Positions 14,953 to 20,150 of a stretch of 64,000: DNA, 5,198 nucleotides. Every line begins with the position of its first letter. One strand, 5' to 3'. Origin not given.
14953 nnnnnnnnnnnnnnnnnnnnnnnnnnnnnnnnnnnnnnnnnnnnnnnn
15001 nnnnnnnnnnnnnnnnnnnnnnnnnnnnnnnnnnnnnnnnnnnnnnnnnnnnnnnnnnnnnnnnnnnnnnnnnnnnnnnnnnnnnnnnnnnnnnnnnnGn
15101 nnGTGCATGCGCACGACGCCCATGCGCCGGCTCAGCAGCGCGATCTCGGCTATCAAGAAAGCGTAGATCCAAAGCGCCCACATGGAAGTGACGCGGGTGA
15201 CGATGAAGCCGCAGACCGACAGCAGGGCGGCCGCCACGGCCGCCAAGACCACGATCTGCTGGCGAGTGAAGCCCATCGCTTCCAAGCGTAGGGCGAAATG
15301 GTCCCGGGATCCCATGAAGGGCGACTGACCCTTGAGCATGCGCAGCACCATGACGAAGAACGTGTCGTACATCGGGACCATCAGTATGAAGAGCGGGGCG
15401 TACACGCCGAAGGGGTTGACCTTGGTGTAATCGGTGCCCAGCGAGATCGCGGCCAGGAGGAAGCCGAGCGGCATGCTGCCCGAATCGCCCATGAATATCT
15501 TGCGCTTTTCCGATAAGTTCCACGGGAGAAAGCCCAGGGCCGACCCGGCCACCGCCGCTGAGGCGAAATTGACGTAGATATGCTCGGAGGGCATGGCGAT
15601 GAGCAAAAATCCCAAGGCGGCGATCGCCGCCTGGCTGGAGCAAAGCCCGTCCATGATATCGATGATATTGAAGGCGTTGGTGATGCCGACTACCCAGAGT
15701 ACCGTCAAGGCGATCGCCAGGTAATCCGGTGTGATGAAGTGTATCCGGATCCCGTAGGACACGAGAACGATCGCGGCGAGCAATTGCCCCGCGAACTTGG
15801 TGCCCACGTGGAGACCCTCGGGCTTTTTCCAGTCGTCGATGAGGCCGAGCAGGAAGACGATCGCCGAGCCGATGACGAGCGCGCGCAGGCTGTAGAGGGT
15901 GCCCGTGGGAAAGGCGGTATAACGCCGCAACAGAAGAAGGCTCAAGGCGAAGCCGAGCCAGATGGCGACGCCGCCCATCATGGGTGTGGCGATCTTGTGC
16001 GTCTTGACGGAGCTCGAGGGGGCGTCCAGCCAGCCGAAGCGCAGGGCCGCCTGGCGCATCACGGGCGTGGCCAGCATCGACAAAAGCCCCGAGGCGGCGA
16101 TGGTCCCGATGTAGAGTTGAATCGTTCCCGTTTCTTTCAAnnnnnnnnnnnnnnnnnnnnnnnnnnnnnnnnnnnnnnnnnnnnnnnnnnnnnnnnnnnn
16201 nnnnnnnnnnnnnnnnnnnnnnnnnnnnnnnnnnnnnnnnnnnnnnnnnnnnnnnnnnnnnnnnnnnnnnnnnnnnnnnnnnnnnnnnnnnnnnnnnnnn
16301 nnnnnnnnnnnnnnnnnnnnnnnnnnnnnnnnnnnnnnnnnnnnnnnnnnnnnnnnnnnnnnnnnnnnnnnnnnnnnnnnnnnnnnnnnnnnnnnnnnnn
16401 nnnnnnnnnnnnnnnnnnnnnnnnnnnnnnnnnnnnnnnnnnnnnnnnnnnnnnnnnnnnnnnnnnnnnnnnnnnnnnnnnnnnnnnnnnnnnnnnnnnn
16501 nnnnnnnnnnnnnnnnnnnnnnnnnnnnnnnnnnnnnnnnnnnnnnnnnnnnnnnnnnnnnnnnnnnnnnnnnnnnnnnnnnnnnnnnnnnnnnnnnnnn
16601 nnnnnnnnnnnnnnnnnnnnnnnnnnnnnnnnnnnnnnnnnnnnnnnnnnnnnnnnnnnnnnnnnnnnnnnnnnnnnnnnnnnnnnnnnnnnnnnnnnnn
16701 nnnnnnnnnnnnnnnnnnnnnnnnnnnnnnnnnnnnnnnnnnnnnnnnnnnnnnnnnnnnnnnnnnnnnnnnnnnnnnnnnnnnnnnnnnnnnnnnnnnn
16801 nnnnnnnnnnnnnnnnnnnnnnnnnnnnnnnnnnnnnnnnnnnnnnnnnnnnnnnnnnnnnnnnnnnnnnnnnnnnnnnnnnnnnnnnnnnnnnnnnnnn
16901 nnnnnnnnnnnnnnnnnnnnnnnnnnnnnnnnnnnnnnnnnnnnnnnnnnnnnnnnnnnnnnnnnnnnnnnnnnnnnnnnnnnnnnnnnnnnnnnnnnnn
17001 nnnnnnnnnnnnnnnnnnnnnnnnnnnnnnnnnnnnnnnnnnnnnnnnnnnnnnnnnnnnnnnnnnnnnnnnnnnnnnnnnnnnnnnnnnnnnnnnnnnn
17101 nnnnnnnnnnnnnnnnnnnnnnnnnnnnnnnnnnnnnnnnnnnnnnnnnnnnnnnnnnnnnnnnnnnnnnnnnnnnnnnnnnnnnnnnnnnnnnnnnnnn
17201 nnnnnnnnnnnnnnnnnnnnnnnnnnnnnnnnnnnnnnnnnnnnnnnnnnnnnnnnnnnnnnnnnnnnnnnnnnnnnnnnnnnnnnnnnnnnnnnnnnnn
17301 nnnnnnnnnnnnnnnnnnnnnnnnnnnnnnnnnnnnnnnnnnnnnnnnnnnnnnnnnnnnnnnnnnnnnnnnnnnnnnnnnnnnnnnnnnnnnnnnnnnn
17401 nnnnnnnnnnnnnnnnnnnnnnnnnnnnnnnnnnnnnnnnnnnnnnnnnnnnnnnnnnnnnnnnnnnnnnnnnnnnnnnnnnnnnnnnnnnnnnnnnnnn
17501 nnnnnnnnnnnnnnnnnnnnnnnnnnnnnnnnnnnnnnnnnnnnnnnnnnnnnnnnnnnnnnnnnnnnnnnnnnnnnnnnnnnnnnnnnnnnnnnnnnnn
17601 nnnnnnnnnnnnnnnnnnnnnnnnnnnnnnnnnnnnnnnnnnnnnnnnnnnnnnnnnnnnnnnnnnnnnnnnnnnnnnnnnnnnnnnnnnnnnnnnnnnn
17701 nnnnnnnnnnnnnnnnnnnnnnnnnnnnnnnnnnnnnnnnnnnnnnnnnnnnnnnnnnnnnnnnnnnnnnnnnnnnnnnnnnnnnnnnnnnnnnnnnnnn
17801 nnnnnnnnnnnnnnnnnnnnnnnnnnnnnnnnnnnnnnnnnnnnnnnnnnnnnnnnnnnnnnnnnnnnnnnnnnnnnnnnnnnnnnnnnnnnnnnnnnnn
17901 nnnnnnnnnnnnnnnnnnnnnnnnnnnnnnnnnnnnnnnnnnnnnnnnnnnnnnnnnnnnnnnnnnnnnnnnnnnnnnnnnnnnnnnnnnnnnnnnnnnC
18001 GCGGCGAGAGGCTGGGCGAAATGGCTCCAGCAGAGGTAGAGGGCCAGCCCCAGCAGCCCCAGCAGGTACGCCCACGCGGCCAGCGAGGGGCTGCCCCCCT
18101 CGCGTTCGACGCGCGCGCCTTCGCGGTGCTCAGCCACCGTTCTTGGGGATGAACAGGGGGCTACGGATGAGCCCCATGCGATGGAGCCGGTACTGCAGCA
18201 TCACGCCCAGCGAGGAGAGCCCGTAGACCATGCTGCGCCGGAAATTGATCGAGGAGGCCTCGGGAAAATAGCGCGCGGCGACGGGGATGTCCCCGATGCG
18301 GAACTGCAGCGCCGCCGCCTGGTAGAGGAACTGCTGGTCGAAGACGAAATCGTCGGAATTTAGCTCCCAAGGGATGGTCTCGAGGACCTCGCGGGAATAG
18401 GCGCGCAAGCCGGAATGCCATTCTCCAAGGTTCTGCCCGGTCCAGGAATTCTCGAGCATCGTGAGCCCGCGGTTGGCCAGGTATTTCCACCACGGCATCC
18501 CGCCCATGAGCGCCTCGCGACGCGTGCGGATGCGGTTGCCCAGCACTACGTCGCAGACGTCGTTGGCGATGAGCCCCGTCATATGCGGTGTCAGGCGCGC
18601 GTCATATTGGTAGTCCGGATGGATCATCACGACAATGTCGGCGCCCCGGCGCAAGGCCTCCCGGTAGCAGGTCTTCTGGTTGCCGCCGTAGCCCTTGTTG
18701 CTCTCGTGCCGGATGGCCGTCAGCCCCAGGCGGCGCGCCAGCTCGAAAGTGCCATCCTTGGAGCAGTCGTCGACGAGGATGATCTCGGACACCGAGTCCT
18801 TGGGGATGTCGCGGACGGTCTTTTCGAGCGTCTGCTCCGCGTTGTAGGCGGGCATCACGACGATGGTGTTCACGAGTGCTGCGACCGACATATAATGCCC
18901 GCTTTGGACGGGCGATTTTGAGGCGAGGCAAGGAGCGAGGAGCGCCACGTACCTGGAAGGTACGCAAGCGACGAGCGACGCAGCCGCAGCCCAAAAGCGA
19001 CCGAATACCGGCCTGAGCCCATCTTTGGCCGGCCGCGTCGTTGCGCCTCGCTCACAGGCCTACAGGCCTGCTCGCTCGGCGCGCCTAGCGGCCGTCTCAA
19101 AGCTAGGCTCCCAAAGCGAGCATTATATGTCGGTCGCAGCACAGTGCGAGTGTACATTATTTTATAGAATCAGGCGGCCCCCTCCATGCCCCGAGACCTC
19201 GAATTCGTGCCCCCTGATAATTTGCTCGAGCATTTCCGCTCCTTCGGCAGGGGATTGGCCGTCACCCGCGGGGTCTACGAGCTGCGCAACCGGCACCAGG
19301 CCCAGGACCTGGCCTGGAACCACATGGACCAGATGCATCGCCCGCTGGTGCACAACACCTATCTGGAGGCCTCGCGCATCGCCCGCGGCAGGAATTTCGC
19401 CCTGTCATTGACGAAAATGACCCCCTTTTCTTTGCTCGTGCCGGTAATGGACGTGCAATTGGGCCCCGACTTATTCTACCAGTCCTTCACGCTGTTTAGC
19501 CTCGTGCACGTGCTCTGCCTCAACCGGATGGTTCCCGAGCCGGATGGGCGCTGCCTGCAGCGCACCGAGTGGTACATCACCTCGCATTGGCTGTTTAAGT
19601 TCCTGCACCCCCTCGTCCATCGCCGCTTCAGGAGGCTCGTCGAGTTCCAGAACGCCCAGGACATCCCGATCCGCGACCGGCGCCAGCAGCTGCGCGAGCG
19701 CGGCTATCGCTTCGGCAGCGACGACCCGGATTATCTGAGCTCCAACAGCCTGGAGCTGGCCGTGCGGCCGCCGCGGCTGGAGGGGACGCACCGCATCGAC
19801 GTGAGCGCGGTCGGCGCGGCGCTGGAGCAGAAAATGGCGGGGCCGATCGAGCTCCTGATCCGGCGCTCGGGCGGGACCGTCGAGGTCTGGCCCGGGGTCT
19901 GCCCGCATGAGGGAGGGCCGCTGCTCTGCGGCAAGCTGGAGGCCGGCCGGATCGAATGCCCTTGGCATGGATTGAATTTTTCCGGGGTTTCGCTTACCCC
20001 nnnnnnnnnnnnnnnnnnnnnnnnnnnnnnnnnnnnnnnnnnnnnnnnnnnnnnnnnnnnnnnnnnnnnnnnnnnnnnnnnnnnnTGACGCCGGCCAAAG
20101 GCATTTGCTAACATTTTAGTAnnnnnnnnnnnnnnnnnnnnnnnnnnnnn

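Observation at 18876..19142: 32-bp inverted repeats flanking a 203-bp segment between divergent glycosylation genes: candidate invertible promoter (phase-variation switch) or MITE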

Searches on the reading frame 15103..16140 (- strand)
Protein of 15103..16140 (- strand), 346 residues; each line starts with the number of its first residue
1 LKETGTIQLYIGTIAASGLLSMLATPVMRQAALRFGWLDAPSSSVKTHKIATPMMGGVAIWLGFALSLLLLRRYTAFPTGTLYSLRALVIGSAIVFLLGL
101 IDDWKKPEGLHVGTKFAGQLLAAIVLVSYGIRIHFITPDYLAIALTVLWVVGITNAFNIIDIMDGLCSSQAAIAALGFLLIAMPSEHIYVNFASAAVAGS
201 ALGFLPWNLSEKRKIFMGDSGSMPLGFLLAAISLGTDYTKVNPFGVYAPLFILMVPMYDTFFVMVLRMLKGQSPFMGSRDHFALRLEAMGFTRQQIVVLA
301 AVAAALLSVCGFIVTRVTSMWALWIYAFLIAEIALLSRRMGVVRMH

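Call 11: search_protein_families(library=pfam, proteins=[window:15103-16140:-])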
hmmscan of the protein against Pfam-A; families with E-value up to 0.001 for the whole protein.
window:15103-16140:- (346 aa): 1 family
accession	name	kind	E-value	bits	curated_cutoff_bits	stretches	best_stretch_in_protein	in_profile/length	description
PF00953.26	Glycos_transf_4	-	2.4e-32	112.6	27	1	87-234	3-157/160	Glycosyl transferase family 4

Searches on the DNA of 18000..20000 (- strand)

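Call 9: search_rna_families(source=window, start=18000, end=20000, threshold=evalue, max_evalue=1)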
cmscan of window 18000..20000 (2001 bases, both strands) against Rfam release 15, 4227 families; matches with E-value up to 1: 0.
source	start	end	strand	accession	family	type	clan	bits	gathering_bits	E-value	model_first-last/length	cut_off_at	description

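Call 72: search_rna_families(sources=[L109, L111, L104, L105, L107, L100, L114], threshold=evalue, max_evalue=1)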
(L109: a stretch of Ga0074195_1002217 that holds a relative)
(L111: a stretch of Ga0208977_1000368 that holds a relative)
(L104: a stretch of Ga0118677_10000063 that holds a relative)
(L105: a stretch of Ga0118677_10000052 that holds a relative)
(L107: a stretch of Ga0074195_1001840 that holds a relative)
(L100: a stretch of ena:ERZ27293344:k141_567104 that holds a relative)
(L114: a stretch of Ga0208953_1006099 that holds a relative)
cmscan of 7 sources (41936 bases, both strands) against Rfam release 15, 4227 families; matches with E-value up to 1: 1.
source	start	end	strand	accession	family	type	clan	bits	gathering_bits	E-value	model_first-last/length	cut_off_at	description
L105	6399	6480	+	RF00005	tRNA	Gene; tRNA;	CL00001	50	29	6.4e-08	1-71/71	no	tRNA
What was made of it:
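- On Any Rfam 15 RNA family: The only hit was an unrelated tRNA (calls 9, 72).
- No Rfam family matches (calls 9, 72).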

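Call 85: search_dna_similar(query=L109:3956-4227:+, collection=plasmids, mode=distant, max_evalue=0.001)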
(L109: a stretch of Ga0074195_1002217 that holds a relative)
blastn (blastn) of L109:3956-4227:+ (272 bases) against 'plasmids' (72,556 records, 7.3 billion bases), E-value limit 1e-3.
No match.

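Call 86: search_dna_similar(query=L109:3956-4227:+, collection=phages, mode=distant, max_evalue=0.001)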
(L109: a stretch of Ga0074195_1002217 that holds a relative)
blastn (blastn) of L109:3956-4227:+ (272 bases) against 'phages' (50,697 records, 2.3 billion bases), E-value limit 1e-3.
No match.
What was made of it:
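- Tried and rejected: Rfam searches were negative (calls 9, 72). blastn against plasmids and phages was negative (calls 85, 86).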
